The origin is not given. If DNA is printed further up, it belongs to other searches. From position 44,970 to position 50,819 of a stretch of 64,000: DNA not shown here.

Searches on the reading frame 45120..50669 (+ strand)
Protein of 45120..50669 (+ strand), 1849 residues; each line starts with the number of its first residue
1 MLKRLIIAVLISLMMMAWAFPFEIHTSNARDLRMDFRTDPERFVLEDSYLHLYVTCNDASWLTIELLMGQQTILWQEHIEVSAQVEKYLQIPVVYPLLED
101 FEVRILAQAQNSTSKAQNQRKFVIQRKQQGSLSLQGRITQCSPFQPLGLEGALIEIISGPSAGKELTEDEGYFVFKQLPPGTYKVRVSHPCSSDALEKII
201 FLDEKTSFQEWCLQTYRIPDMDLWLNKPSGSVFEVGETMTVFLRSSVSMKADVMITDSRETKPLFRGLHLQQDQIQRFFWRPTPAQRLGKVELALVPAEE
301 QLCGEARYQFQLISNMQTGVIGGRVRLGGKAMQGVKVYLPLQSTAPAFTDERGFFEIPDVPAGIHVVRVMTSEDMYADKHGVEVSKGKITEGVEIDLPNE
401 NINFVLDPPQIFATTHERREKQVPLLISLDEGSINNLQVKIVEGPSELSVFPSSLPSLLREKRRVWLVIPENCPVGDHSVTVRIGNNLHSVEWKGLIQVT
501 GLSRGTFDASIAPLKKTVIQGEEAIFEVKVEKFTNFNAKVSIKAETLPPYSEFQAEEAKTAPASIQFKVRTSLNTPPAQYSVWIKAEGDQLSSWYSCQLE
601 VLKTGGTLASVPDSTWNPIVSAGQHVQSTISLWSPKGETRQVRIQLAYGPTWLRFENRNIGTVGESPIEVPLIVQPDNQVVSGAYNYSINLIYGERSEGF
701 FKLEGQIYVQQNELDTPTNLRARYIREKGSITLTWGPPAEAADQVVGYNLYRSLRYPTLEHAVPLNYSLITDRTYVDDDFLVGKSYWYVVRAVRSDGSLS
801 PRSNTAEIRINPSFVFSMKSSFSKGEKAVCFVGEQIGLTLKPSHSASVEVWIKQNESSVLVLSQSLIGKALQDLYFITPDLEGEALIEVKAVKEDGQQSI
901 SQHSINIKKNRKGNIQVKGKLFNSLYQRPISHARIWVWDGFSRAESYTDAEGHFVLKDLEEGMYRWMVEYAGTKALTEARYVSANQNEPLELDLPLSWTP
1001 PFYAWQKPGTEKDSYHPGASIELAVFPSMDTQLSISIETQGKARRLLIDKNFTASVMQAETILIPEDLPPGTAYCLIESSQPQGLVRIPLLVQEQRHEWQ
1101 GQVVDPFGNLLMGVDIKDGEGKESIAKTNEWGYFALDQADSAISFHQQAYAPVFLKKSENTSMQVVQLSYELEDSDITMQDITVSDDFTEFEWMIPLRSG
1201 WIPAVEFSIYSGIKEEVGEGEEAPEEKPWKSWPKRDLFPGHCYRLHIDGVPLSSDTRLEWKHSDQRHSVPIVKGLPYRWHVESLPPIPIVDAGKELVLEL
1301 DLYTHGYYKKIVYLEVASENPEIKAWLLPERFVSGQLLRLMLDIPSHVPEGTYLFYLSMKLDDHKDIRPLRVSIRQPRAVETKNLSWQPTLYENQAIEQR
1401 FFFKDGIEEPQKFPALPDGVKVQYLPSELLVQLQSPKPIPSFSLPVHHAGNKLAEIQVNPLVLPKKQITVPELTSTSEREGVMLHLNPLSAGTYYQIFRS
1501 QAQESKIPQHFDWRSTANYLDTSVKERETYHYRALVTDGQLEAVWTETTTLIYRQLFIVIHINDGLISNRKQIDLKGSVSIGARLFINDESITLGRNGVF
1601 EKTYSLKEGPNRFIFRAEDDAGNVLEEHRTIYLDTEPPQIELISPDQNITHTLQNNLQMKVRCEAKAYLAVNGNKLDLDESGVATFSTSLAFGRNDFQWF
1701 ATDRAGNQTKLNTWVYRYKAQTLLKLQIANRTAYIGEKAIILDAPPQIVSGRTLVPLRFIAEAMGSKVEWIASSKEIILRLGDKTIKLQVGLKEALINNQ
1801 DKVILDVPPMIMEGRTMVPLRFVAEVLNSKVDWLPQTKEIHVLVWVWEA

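Call 7: search_protein_families(library=pfam, proteins=[window:45120-50669:+], max_evalue=0.001)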
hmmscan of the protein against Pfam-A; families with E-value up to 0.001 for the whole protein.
window:45120-50669:+ (1849 aa): 7 families
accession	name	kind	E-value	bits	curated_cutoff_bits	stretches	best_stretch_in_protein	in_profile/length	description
PF07833.16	Cu_amine_oxidN1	-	8.4e-46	154.8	24.2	2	1737-1841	4-107/108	Copper amine oxidase N-terminal domain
PF13620.12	CarboxypepD_reg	-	2.6e-23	82.6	32.3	2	917-994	2-81/82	Carboxypeptidase regulatory-like domain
PF13715.12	CarbopepD_reg_2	-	1.4e-16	60.7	32.2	1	917-991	1-73/88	CarboxypepD_reg-like domain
PF09136.16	Glucodextran_B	-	1.7e-09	37.9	27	1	1563-1634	9-82/83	Glucodextranase, domain B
PF09430.16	EMC7_beta-sandw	-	1.3e-08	35.5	26.6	0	332-396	7-71/122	ER membrane protein complex subunit 7, beta-sandwich domain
PF17802.7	SpaA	-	5.3e-07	30.2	23.1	0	149-186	16-57/91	Prealbumin-like fold domain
PF17210.9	SdrD_B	-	7.3e-06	26.6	29.7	0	151-191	26-68/112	SdrD B-like domain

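Call 54: find_homologous_proteins(query=window:45120-50669:+, max_evalue=1e-10)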
Query window:45120-50669:+ (1849 aa): 10 proteins with E <= 1e-10 among 5190 candidates.
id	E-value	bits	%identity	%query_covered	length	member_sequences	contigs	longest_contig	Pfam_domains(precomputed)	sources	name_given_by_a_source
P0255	0.0e+0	4237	100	100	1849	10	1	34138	PF13715.13,PF17802.8,PF13620.13,PF09430.17,PF22904.4,PF09136.17,PF07833.17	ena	-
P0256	0.0e+0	3547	81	100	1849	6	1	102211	PF13715.13,PF17802.8,PF13620.13,PF09430.17,PF09136.17,PF07833.17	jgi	jgi:hypothetical protein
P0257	0.0e+0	3297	75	100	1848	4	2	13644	PF13715.13,PF17802.8,PF13620.13,PF09430.17,PF17210.10,PF09136.17,PF07833.17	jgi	jgi:hypothetical protein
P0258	0.0e+0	2496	58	100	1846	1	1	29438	PF13715.13,PF17802.8,PF13620.13,PF22904.4,PF17210.10,PF09136.17,PF07833.17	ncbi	-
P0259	0.0e+0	2392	55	100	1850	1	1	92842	PF13715.13,PF13620.13,PF17210.10,PF09136.17,PF07833.17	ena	-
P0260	0.0e+0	2247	52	100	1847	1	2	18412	PF13715.13,PF13620.13,PF22904.4,PF17210.10,PF09136.17,PF07833.17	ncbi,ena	-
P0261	0.0e+0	1174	34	100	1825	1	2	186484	PF13715.13,PF17802.8,PF13620.13,PF09430.17,PF22904.4,PF09136.17,PF07833.17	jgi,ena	-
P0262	4.9e-12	62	40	6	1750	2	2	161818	PF07833.17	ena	-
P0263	4.9e-11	59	40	6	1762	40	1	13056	PF25275.2,PF07833.17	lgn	-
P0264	5.7e-11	58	38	6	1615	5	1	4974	PF07833.17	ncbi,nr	ncbi:MAG: hypothetical protein IKJ55_01665, partial [Clostridia bacterium]|nr:hypothetical protein [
